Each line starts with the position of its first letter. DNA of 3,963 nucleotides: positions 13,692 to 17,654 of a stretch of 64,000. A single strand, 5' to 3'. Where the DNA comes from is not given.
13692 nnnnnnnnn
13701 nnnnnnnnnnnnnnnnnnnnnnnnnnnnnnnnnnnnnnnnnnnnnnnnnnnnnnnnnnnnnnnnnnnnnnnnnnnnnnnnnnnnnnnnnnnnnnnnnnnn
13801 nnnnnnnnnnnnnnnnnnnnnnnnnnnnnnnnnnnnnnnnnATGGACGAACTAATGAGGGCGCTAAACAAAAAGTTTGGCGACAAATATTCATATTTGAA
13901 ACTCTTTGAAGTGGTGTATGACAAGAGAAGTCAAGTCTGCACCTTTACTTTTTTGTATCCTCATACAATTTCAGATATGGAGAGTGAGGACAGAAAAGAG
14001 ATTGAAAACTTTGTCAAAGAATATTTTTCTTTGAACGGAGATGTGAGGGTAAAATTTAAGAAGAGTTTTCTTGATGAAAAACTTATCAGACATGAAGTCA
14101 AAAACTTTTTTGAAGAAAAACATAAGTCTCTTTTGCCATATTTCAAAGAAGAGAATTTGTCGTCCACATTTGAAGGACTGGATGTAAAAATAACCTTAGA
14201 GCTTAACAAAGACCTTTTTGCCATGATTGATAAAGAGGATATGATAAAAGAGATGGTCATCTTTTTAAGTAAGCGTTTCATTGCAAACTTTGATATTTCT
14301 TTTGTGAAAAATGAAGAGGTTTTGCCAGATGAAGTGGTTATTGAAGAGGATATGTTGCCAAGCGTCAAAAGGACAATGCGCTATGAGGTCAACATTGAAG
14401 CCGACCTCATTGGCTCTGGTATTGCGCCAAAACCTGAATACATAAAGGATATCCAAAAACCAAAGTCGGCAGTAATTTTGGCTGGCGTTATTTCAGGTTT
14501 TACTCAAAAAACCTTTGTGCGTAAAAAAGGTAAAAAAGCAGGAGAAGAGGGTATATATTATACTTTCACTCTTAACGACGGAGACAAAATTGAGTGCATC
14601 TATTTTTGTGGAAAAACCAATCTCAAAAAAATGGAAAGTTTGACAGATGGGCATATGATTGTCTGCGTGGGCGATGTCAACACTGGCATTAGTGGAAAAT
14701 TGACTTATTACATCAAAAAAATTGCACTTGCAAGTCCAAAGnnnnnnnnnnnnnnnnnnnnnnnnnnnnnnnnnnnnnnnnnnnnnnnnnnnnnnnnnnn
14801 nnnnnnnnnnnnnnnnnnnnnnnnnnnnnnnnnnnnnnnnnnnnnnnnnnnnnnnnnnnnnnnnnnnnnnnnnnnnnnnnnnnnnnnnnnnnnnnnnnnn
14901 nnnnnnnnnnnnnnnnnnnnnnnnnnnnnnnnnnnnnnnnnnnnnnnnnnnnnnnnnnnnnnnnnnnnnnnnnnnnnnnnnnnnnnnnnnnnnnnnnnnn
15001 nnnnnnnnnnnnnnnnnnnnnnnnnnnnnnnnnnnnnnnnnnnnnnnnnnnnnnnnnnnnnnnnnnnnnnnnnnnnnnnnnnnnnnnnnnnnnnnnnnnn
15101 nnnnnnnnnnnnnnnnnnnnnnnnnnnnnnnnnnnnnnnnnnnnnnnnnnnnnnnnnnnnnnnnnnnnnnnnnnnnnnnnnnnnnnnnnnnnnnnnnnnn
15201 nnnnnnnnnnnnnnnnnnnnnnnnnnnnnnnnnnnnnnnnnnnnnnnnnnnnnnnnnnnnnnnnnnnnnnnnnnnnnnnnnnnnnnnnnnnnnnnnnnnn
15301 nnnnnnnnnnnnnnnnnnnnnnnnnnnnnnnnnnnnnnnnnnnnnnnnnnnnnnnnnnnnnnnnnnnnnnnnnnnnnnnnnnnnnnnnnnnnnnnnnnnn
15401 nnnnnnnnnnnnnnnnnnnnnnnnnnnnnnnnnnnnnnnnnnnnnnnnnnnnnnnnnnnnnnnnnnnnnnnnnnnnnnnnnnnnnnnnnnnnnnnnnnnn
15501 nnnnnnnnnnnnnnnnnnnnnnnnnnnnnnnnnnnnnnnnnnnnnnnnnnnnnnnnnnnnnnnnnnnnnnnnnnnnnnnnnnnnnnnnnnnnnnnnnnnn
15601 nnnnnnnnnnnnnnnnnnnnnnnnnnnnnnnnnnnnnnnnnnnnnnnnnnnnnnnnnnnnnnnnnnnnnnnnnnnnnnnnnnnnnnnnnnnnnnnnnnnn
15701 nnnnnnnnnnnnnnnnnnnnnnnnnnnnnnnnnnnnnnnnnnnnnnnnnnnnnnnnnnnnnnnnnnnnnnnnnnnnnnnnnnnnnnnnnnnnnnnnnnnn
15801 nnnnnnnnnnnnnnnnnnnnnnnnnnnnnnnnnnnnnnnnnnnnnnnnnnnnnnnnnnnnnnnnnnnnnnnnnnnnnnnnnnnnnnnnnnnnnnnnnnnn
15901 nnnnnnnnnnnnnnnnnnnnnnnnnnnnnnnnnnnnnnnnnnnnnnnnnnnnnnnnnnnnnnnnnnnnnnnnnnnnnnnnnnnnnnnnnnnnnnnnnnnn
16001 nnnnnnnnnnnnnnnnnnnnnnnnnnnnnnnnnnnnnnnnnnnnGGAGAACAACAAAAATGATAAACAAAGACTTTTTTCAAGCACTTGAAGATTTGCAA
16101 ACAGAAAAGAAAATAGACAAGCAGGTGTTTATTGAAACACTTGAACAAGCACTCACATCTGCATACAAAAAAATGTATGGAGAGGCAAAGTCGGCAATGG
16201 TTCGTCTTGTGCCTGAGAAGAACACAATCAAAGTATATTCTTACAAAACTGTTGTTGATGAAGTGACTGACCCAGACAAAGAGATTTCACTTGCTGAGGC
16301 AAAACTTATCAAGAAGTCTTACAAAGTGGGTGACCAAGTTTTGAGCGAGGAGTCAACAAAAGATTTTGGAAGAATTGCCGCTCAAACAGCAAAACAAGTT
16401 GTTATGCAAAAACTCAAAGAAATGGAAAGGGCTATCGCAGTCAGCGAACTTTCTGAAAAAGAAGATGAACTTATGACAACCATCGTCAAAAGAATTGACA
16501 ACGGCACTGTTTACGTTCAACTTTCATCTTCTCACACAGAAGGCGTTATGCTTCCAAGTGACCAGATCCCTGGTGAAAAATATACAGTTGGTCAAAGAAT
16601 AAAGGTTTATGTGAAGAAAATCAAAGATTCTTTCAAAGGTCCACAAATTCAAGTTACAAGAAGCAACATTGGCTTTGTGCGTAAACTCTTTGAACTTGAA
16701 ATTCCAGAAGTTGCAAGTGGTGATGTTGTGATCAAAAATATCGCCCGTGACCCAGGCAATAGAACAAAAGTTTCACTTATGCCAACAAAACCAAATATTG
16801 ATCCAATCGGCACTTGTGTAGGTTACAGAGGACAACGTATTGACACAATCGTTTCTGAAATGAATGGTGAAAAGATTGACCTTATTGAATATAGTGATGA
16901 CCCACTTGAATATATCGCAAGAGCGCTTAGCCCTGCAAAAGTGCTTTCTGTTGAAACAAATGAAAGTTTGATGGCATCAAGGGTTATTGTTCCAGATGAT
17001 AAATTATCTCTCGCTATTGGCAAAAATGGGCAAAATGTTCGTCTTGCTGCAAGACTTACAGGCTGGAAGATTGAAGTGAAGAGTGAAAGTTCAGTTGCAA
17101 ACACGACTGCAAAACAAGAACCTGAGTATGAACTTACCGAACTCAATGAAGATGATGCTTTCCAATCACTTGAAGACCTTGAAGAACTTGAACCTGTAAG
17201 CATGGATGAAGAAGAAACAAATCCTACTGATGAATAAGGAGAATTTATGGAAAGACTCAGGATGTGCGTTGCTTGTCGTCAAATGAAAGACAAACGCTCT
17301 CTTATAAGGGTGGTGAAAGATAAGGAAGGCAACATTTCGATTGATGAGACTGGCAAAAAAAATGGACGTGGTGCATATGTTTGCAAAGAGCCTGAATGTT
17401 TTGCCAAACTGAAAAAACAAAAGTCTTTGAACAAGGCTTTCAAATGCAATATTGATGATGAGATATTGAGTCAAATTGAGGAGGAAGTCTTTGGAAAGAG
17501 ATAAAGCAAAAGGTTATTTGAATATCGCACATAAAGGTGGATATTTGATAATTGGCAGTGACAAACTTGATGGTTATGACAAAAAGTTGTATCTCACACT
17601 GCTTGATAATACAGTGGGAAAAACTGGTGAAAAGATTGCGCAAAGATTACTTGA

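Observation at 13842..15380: PolC-like N-terminus, OB fold and proofreading exonuclease as a stand-alone 512-aa protein in the polC position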

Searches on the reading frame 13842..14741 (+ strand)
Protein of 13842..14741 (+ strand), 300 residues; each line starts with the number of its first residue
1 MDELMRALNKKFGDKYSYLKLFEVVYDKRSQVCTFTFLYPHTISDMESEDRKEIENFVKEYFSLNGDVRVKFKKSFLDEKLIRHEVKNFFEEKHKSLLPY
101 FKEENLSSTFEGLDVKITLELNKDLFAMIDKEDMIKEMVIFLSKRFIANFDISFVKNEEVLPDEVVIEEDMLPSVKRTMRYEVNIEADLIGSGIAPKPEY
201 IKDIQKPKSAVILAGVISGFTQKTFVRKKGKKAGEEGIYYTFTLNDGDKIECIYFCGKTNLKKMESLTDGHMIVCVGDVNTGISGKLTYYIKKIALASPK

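Call 20: search_solved_structures(query=A2, max_evalue=10, show_alignments=3)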
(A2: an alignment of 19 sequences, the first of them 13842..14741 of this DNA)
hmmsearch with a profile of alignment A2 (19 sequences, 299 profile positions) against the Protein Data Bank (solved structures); distinct sequences matched with E-value up to 10: 1.
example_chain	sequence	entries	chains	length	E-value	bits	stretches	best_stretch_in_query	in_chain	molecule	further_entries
4zps_A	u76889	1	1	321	1.1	11.8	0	238-294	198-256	MCG133388, isoform CRA_m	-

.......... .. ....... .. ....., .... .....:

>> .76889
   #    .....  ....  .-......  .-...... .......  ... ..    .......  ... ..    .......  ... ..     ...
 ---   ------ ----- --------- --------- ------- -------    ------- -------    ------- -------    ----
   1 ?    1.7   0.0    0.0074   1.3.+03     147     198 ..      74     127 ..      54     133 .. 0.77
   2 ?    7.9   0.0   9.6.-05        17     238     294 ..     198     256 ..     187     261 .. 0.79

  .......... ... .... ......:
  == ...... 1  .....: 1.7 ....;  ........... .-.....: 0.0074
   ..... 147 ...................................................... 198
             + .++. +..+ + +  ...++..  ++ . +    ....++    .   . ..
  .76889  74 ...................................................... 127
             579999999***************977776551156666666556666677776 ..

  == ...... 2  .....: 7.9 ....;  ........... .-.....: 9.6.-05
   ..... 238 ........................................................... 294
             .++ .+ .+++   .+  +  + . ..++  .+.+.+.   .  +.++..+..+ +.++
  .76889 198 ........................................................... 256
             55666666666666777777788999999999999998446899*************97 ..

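Call 21: search_protein_families(library=pfam, alignment_id=A2, max_evalue=10)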
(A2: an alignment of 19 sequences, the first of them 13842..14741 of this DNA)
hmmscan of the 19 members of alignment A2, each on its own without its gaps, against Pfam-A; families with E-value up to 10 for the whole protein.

A. member 1, window:13842-14741:+ (300 aa): 2 families
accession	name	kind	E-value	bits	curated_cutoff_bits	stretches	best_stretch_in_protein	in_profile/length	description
PF18544.7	Polo_box_3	-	0.025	15.6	34.2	1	65-97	23-55/97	Polo box domain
PF01336.31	tRNA_anti-codon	-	0.073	13.5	27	1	221-294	11-72/75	OB-fold nucleic acid binding domain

B. families by the number of members that match (of 19 scanned): 21 families
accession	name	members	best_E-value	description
PF01336.31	tRNA_anti-codon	16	1.8e-07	OB-fold nucleic acid binding domain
PF24903.1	OB_MEIOB_N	9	6.8e-05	MEIOB, N-terminal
PF13742.12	tRNA_anti_2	8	0.00089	OB-fold nucleic acid binding domain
PF12101.13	DUF3577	3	0.0038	Protein of unknown function (DUF3577)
PF19387.4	DUF5962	1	2.9e-05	Family of unknown function (DUF5962)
PF12910.14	PHD_like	1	0.0077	Antitoxin of toxin-antitoxin, RelE / RelB, TA system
PF18544.7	Polo_box_3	1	0.025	Polo box domain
PF15886.11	CBM39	1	0.05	Carbohydrate binding domain (family 32)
PF19131.5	DUF5814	1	0.063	Family of unknown function (DUF5814)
PF10256.14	Erf4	1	0.091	Golgin subfamily A member 7/ERF4 family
PF15603.11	Imm74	1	0.11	Immunity protein 74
PF10231.14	COA8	1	0.12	Cytochrome c oxidase assembly factor 8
PF17337.7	Gal_GalNac_35kD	1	0.13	Galactose-inhibitable lectin 35 kDa subunit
PF21369.3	STL11_N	1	0.17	STL11, N-terminal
PF03918.19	CcmH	1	0.21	Cytochrome C biogenesis protein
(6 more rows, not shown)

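Call 25: predict_structure(alignment_id=A2)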
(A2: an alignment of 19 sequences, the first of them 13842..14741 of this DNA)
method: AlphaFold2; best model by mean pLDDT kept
length: 300 residues; sequences in the alignment: 19
mean_pLDDT: 88.7   pTM: 0.54
mean pLDDT of the five models: 88.7, 87.5, 87.4, 86.7, 85.6
residues with pLDDT >= 90: 186; 70-90: 99; 50-70: 15; < 50: 0
segments of 3 or more residues with pLDDT < 50: none
pLDDT, mean of each block of 10 residues (from residue 1): 86 92 89 91 89 93 87 91 92 84 87 91 80 89 92 84 69 68 93 92 92 96 89 90 95 92 93 96 87 95
secondary structure, 60 per line:
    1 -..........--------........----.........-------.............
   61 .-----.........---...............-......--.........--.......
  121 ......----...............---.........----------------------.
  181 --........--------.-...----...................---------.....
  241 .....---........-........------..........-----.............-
elements in order: H2-11 E20-27 E32-40 H48-61 E67-75 H79-93 H95-100 E106-111 E114-122 H123-126 H131-145 E149-157 E183-190 E208-226 E236-245 E249-256 H258-265 E272-281 E287-299

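Call 27: fold_search(model_id=the predicted structure, library=pdb)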
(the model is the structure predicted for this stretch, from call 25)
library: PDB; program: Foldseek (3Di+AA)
matches with E <= 10: 1313; with E <= 0.001: 93
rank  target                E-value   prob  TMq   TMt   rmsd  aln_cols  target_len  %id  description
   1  4pg3_A                9.2e-05  1.00  0.23  0.15   5.4       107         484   18  Crystal structure of KRS complexed with inhibitor (released 2014-07-16)
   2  8ylw_D                1.0e-04  1.00  0.24  0.15   5.7       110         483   18  Crystal Structure of Lysyl-tRNA Synthetase from Plasmodium falciparum complexed with Lys-AMS (released 2025-09-10)
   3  8k9x_B                1.1e-04  1.00  0.24  0.15   4.8       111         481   16  Crystal structure of plasmodium LysRS complexing with ASP3026 derived LysRS inhibitor 5 (ADKI5) (released 2024-06-26)
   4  6kab_B                1.4e-04  1.00  0.22  0.14   6.2       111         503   19  Crystal structure of plasmodium lysyl-tRNA synthetase in complex with a cladosporin derivative 2 (released 2020-04-08)
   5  8k9x_A                1.7e-04  1.00  0.23  0.15   4.7       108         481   18  Crystal structure of plasmodium LysRS complexing with ASP3026 derived LysRS inhibitor 5 (ADKI5) (released 2024-06-26)
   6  4pg3_C                1.7e-04  1.00  0.23  0.15   4.5       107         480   17  Crystal structure of KRS complexed with inhibitor (released 2014-07-16)
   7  4h02_B                1.7e-04  1.00  0.23  0.15   5.9       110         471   18  Crystal structure of P. falciparum Lysyl-tRNA synthetase (released 2013-05-01)
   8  6agt_C                1.9e-04  1.00  0.24  0.15   5.8       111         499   18  Crystal structure of PfKRS complexed with chromone inhibitor (released 2019-03-13)
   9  3gr1_H                2.0e-04  1.00  0.30  0.43   5.3       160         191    8  Periplasmic domain of the T3SS inner membrane protein PrgH from S.typhimurium (fragment 170-392) (released 2009-05-19)
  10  7bt5_A                2.2e-04  1.00  0.21  0.14   6.0       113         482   18  Crystal structure of plasmodium LysRS complexing with an antitumor compound (released 2020-09-30)
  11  3gr1_A                2.2e-04  1.00  0.29  0.41   6.0       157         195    8  Periplasmic domain of the T3SS inner membrane protein PrgH from S.typhimurium (fragment 170-392) (released 2009-05-19)
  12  6m0t_A                2.4e-04  1.00  0.23  0.14   5.4       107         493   18  Crystal Structure of Lysyl-tRNA Synthetase from Plasmodium falciparum complexed with L-lysine and Cladosporin derivati (released 2021-04-21)
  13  3gr1_F                2.4e-04  1.00  0.31  0.44   5.3       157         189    6  Periplasmic domain of the T3SS inner membrane protein PrgH from S.typhimurium (fragment 170-392) (released 2009-05-19)
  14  8k9s_B                2.7e-04  1.00  0.23  0.15   6.0       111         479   18  Crystal structure of plasmodium LysRS complexing with ASP3026 derived LysRS inhibitor 1 (ADKI1) (released 2024-06-26)
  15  4g1i_A                3.2e-04  1.00  0.31  0.44   5.3       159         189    7  Structure of the PrgH periplasmic domain (released 2013-05-08)
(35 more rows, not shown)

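Call 46: search_protein_representatives(alignment_id=A2)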
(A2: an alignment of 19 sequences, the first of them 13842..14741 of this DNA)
Query: 19 sequences, 299 profile positions. Proteins with E-value up to 0.001 (for the whole library): 423; up to 1e-10: 273; up to 1e-30: 56. The best 150 are listed.
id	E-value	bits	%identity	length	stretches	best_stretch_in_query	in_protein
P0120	5.9e-126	436.3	-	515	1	1-298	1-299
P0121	3.9e-121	420.5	-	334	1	1-297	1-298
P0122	1.2e-96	340.0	-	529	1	6-298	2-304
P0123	1.2e-93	330.2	-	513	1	1-297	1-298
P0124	2.2e-87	309.6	-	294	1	1-292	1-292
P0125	3.1e-84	299.3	-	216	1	1-215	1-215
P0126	8.3e-80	284.8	-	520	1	1-296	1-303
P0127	2.4e-79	283.2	-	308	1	98-298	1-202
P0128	2.2e-75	270.2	-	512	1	1-297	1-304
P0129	3.1e-74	266.5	-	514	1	1-294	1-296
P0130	3.7e-73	263.0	-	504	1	1-296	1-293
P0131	3.6e-70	253.1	-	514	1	10-298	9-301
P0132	3.2e-67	243.4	-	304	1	1-296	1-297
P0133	6.9e-67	242.4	-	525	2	4-294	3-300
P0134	2.1e-65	237.5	-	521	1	4-296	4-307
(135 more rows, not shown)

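Call 84: search_dna_similar(query=window:13842-14741:+, collection=phages, mode=protein, max_evalue=0.001, max_rows=10)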
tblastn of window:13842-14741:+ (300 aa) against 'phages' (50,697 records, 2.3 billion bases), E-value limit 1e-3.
No match.

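Call 85: search_dna_similar(query=window:13842-14741:+, collection=plasmids, mode=protein, max_evalue=0.001, max_rows=10)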
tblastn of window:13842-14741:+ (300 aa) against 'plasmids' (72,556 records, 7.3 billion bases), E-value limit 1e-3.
No match.

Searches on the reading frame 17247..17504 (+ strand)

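Call 4: search_protein_families(library=pfam, proteins=[window:17247-17504:+], max_evalue=0.01)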
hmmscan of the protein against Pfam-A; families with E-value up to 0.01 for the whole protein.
window:17247-17504:+ (85 aa): 2 families
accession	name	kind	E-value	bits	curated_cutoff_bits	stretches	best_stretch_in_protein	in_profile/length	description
PF04296.18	YlxR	-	1.4e-31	108.7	26.9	1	5-78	1-74/75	Protein of unknown function (DUF448)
PF16571.11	FBP_C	-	0.0013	18.7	27.2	1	3-63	72-128/155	FBP C-terminal treble-clef zinc-finger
